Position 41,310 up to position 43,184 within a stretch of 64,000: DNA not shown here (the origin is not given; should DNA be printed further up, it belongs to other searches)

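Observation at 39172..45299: FMN riboswitch controlling an Opp/Dpp-type ABC importer with twin binding proteins and an FbiB-C-like flavoprotein, but no ATPase genes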

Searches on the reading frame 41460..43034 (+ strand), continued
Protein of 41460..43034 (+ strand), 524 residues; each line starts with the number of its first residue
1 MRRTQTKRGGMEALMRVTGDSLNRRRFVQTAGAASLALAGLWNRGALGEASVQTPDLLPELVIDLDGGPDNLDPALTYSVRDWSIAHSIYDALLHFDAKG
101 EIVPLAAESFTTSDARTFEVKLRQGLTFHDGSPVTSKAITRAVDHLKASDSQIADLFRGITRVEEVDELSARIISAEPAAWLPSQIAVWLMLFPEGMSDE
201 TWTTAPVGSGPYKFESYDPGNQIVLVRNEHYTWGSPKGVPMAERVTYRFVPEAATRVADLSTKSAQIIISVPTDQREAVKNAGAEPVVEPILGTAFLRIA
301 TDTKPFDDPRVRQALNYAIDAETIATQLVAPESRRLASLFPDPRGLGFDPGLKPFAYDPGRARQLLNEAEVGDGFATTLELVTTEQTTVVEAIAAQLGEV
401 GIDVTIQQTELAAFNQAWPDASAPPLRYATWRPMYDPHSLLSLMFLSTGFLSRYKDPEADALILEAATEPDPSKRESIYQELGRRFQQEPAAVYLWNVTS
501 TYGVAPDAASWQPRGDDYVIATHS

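Call 87: find_homologous_proteins(query=window:41502-43031:+, max_evalue=1e-60)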
Query window:41502-43031:+ (510 aa): 540 proteins with E <= 1e-60 among 8000 candidates; the best 120 are listed.
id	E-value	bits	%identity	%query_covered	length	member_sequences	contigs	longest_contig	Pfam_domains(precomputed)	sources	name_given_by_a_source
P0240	0.0e+0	1047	92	100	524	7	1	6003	PF00496.28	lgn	-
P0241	1.9e-268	909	80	99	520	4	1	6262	PF00496.28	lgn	-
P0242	8.7e-261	884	79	97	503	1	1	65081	PF00496.28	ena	-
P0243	9.1e-259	877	76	100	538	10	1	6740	PF00496.28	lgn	-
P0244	1.4e-258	877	77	100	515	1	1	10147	PF00496.28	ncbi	ncbi:MAG: ABC transporter substrate-binding protein [Thermomicrobiales bacterium]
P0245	1.8e-258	876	78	99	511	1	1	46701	PF00496.28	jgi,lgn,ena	-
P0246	8.4e-243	825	73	98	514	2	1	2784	PF00496.28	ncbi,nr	ncbi:MAG TPA: ABC transporter substrate-binding protein [Thermomicrobiales bacterium]|nr:ABC transpo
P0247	2.1e-225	767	67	100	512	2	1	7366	PF00496.28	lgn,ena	-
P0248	1.4e-218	745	69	91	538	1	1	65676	PF00496.28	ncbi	ncbi:MAG: ABC transporter substrate-binding protein [Thermomicrobiales bacterium]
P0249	2.1e-218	744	66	98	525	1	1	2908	PF00496.28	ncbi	ncbi:MAG: ABC transporter substrate-binding protein, partial [Thermomicrobiales bacterium]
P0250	1.5e-217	741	66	98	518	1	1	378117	PF00496.28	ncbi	ncbi:MAG: ABC transporter substrate-binding protein [Thermomicrobiales bacterium]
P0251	6.6e-217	739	65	98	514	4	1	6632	PF00496.28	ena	-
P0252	3.2e-212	724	65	99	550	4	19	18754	PF00496.28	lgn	-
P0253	7.2e-212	723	67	94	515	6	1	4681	PF00496.28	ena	-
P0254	2.7e-211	721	64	98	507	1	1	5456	PF00496.28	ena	-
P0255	1.1e-208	712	67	91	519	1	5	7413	PF00496.28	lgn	-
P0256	1.2e-206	705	64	98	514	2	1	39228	PF00496.28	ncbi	-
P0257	3.5e-205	701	63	98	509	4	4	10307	PF00496.28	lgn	-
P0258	1.6e-202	692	62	98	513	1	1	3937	PF00496.28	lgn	-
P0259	4.0e-202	691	62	99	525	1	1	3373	PF00496.28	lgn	-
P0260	3.2e-201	688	62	99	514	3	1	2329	PF00496.28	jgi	jgi:peptide/nickel transport system substrate-binding protein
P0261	1.1e-198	679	61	99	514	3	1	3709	PF00496.28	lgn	-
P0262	6.6e-198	677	60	98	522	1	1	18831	PF00496.28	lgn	-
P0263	6.7e-198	677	60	99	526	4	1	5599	PF00496.28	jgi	jgi:peptide/nickel transport system substrate-binding protein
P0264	1.9e-197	675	61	99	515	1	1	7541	PF00496.28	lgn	-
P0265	3.6e-196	671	59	100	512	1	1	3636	PF00496.28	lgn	-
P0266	1.0e-195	669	60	98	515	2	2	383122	PF00496.28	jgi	-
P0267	6.7e-194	663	60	99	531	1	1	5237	PF00496.28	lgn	-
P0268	7.6e-193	660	59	97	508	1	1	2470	PF00496.28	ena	-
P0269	9.8e-193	660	60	98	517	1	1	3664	PF00496.28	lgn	-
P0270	1.5e-191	656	64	90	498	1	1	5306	PF00496.28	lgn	-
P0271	2.0e-191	655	60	98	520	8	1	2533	PF00496.28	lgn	-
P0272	2.1e-190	652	62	93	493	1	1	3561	PF00496.28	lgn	-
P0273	8.5e-190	650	59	99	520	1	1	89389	PF00496.28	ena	-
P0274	4.6e-189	647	59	98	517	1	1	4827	PF00496.28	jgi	jgi:peptide/nickel transport system substrate-binding protein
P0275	4.8e-188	644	58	100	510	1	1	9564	PF00496.28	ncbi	-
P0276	5.6e-188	644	60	95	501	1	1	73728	PF00496.28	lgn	-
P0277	7.1e-188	644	58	99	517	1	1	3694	PF00496.28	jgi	jgi:peptide/nickel transport system substrate-binding protein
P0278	1.1e-187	643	58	99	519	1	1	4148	PF00496.28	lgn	-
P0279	1.2e-187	643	58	100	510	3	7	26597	PF00496.28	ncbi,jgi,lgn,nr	ncbi:MAG: ABC transporter substrate-binding protein [Chloroflexia bacterium]|jgi:peptide/nickel tran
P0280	2.0e-187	642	58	99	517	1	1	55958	PF00496.28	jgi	jgi:peptide/nickel transport system substrate-binding protein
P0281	3.3e-187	641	58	100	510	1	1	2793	PF00496.28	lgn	-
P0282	5.1e-184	631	58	99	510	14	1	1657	PF00496.28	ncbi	-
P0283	7.7e-184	630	57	99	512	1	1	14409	PF00496.28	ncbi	-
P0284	7.8e-184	630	58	98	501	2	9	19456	PF00496.28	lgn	-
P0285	2.3e-183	629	58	98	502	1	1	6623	PF00496.28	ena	-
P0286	2.7e-183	628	57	99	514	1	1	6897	PF00496.28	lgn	-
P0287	9.4e-183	627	58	98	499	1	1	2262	PF00496.28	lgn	-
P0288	1.1e-182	626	60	92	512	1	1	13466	PF00496.28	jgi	-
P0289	1.2e-182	626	57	99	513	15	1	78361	PF00496.28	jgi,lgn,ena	-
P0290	1.4e-182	626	56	99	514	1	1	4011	PF00496.28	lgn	-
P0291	1.7e-182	626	57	98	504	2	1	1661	PF00496.28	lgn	-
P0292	1.8e-182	626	56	99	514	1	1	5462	PF00496.28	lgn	-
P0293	5.4e-182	624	57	97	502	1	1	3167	PF00496.28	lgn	-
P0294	6.2e-182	624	57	97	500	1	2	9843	PF00496.28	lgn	-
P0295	8.1e-182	624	57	99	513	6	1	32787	PF00496.28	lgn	-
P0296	1.7e-181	623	58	93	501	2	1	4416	PF00496.28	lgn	-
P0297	1.9e-181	622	59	93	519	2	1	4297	PF00496.28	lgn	-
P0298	2.3e-181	622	57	99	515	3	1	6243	PF00496.28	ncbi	-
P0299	3.2e-181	622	58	93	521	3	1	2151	PF00496.28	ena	-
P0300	1.3e-180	620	58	91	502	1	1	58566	PF00496.28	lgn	-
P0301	1.7e-180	619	56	99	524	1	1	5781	PF00496.28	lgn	-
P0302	2.6e-180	619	56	99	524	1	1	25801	PF00496.28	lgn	-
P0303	4.6e-180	618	57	97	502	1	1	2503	PF00496.28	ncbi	-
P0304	5.1e-180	618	57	98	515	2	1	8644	PF00496.28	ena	-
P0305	2.2e-179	616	57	98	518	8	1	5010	PF00496.28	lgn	-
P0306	3.0e-179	615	56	97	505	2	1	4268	PF00496.28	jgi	jgi:peptide/nickel transport system substrate-binding protein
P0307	3.6e-179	615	59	91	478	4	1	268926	PF00496.28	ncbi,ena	-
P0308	4.0e-179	615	58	91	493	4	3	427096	PF00496.28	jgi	jgi:peptide/nickel transport system substrate-binding protein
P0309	4.3e-179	615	57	97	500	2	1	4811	PF00496.28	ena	-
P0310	4.5e-179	615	58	92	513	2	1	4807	PF00496.28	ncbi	-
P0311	5.2e-179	614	58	96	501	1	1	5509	PF00496.28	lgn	-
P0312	6.9e-179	614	57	98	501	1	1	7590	PF00496.28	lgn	-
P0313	9.6e-179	613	57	97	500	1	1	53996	PF00496.28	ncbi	-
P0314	9.9e-179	613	57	98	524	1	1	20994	PF00496.28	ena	-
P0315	1.1e-178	613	56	99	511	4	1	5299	PF00496.28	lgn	-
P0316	2.1e-178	612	56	99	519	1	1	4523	PF00496.28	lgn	-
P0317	2.6e-178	612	56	98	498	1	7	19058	PF00496.28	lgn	-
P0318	2.9e-178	612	58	97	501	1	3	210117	PF00496.28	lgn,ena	-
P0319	2.9e-178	612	59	91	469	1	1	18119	PF00496.28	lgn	-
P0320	4.7e-178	611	58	91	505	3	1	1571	PF00496.28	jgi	jgi:peptide/nickel transport system substrate-binding protein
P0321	4.9e-178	611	59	93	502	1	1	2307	PF00496.28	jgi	jgi:peptide/nickel transport system substrate-binding protein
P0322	8.3e-178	610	54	98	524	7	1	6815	PF00496.28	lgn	-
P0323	8.7e-178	610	55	99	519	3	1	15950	PF00496.28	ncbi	-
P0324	9.0e-178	610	57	98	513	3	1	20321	PF00496.28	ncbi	-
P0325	1.1e-177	610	55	98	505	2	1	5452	PF00496.28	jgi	jgi:peptide/nickel transport system substrate-binding protein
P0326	1.8e-177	609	59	93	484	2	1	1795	PF00496.28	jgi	jgi:peptide/nickel transport system substrate-binding protein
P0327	2.2e-177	609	57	93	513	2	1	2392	PF00496.28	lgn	-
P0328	2.3e-177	609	56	99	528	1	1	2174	PF00496.28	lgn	-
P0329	2.3e-177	609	58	98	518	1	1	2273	PF00496.28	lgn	-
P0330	2.4e-177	609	56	98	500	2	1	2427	PF00496.28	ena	-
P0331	2.4e-177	609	59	92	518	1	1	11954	PF00496.28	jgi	jgi:peptide/nickel transport system substrate-binding protein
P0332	2.7e-177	609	56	98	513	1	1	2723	PF00496.28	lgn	-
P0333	3.0e-177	609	58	99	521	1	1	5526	PF00496.28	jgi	jgi:peptide/nickel transport system substrate-binding protein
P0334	3.2e-177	608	55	97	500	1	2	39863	PF00496.28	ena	-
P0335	4.5e-177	608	57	96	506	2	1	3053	PF00496.28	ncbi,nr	ncbi:MAG: ABC transporter substrate-binding protein [Chloroflexota bacterium]|nr:ABC transporter sub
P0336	4.8e-177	608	56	98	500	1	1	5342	PF00496.28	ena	-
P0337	7.6e-177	607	55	98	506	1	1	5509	PF00496.28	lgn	-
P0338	8.1e-177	607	58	94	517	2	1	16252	PF00496.28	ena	-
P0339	1.1e-176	607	57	98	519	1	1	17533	PF00496.28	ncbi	-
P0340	1.3e-176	606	59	90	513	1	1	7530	PF00496.28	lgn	-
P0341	1.5e-176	606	56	98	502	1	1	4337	PF00496.28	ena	-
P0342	1.7e-176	606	54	100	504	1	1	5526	PF00496.28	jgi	jgi:peptide/nickel transport system substrate-binding protein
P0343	1.9e-176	606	55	100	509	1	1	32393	PF00496.28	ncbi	-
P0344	1.9e-176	606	58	93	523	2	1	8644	PF00496.28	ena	-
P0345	2.0e-176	606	56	98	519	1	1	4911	PF00496.28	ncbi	-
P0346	4.3e-176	605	56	98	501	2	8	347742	PF00496.28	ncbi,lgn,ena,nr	ncbi:MAG: ABC transporter substrate-binding protein [Thermomicrobiales bacterium]|nr:ABC transporter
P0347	4.3e-176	605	56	98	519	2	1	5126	PF00496.28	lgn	-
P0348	6.5e-176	604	56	98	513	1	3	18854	PF00496.28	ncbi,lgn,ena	-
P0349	8.0e-176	604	56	98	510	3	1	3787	PF00496.28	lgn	-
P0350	8.0e-176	604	55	98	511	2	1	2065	PF00496.28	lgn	-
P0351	9.9e-176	604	56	97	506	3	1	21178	PF00496.28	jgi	-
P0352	1.0e-175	603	58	98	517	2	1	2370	PF00496.28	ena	-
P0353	1.2e-175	603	54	99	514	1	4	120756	PF00496.28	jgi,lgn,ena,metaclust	metaclust:\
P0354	1.3e-175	603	54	99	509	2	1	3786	PF00496.28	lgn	-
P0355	1.5e-175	603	56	93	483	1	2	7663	PF00496.28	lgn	-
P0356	2.3e-175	602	56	93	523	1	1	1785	PF00496.28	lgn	-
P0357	2.4e-175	602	55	98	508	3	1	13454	PF00496.28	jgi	-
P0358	2.8e-175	602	55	98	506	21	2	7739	PF00496.28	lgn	-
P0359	3.1e-175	602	61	91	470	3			PF00496.28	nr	nr:ABC transporter substrate-binding protein [Chloroflexia bacterium]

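Call 96: predict_structure(alignment_id=A4)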
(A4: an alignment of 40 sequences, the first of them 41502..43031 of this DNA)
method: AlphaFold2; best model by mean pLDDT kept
length: 510 residues; sequences in the alignment: 40
mean_pLDDT: 87.8   pTM: 0.83
mean pLDDT of the five models: 87.8, 86.9, 85.9, 85.0, 81.3
residues with pLDDT >= 90: 350; 70-90: 115; 50-70: 6; < 50: 39
segments of 3 or more residues with pLDDT < 50: 1-39
pLDDT, mean of each block of 10 residues (from residue 1): 31 30 30 37 92 89 85 95 83 94 96 97 97 83 90 98 92 93 91 97 96 92 93 96 97 93 96 89 96 97 97 91 89 92 98 97 92 91 98 89 89 86 87 91 96 92 96 96 93 90 83
secondary structure, 60 per line:
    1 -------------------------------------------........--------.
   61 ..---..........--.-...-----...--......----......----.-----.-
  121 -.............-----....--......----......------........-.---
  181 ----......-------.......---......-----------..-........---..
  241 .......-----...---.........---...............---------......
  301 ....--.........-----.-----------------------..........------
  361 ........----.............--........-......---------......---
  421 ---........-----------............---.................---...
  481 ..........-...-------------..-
elements in order: E44-51 H66-75 E80-82 E88-90 E93-98 E103-108 H122-134 H140-143 E146-151 E156-161 H168-175 H185-190 E198-204 E208-213 E228-235 H239-247 E253-255 H259-267 E271-285 H295-304 H307-315 H345-354 E361-368 H373-385 E388-395 H397-402 E412-417 H424-431 H443-454 H458-474 E478-490

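Call 98: fold_search(model_id=the predicted structure, library=pdb)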
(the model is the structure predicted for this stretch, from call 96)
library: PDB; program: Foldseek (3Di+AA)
matches with E <= 10: 881; with E <= 0.001: 174
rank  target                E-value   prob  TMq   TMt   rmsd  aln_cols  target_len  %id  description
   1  5u4o                  1.3e-43  1.00  0.80  0.86   3.2       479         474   26  A 2.05A X-Ray Structureof A Bacterial Extracellular Solute-binding Protein, family 5 for Bacillus anthracis str. Ames (released 2017-03-08)
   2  1uqw_A                7.6e-40  1.00  0.81  0.85   3.2       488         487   23  Crystal structure of yliB protein from escherichia coi (released 2003-10-22)
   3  3m8u                  4.1e-39  1.00  0.82  0.82   3.1       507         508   20  Crystal structure of glutathione-binding protein A (GbpA) from Haemophilus parasuis SH0165 in complex with glutathione d (released 2010-07-14)
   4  5f1q_A                9.2e-39  1.00  0.79  0.79   3.6       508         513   21  Crystal Structure of Periplasmic Dipeptide Transport Protein from Yersinia pestis (released 2015-12-23)
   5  6ofq_A                9.2e-39  1.00  0.79  0.78   3.7       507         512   22  ABC transporter-associated periplasmic binding protein DppA from Helicobacter pylori in complex with peptide STSA (released 2019-08-21)
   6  1dpe                  1.2e-38  1.00  0.72  0.73   5.0       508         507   20  DIPEPTIDE-BINDING PROTEIN (released 1996-08-17)
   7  1dpp_A                2.3e-38  1.00  0.79  0.79   3.6       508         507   20  DIPEPTIDE BINDING PROTEIN COMPLEX WITH GLYCYL-L-LEUCINE (released 1995-12-07)
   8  5f1q_B                6.2e-38  1.00  0.78  0.79   3.8       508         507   21  Crystal Structure of Periplasmic Dipeptide Transport Protein from Yersinia pestis (released 2015-12-23)
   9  5isu                  7.4e-38  1.00  0.79  0.82   3.5       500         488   22  2.2 Angstrom Crystal Structure of ABC Transporter Substrate Binding Protein CtaP (Lmo0135) from Listeria monocytogenes. (released 2016-03-23)
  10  1xoc_A                1.9e-37  1.00  0.78  0.79   3.9       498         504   21  The structure of the oligopeptide-binding protein, AppA, from Bacillus subtilis in complex with a nonapeptide. (released 2005-01-25)
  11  3tpa                  3.0e-37  1.00  0.75  0.76   4.7       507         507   21  Structure of HbpA2 from Haemophilus parasuis (released 2011-11-30)
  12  4toz_A                4.0e-37  1.00  0.74  0.73   4.5       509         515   22  MppA Periplasmic Murein Tripeptide Binding Protein, Unliganded Open Form (released 2015-06-10)
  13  4oer_A                6.3e-37  1.00  0.72  0.74   4.7       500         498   23  Crystal structure of NikA from Brucella suis, unliganded form (released 2014-10-01)
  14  8upi                  7.9e-37  1.00  0.75  0.75   4.1       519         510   23  Structure of a periplasmic peptide binding protein from Mesorhizobium sp. AP09 bound to aminoserine (released 2023-11-08)
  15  4toz_B                8.4e-37  1.00  0.72  0.72   4.8       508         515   22  MppA Periplasmic Murein Tripeptide Binding Protein, Unliganded Open Form (released 2015-06-10)
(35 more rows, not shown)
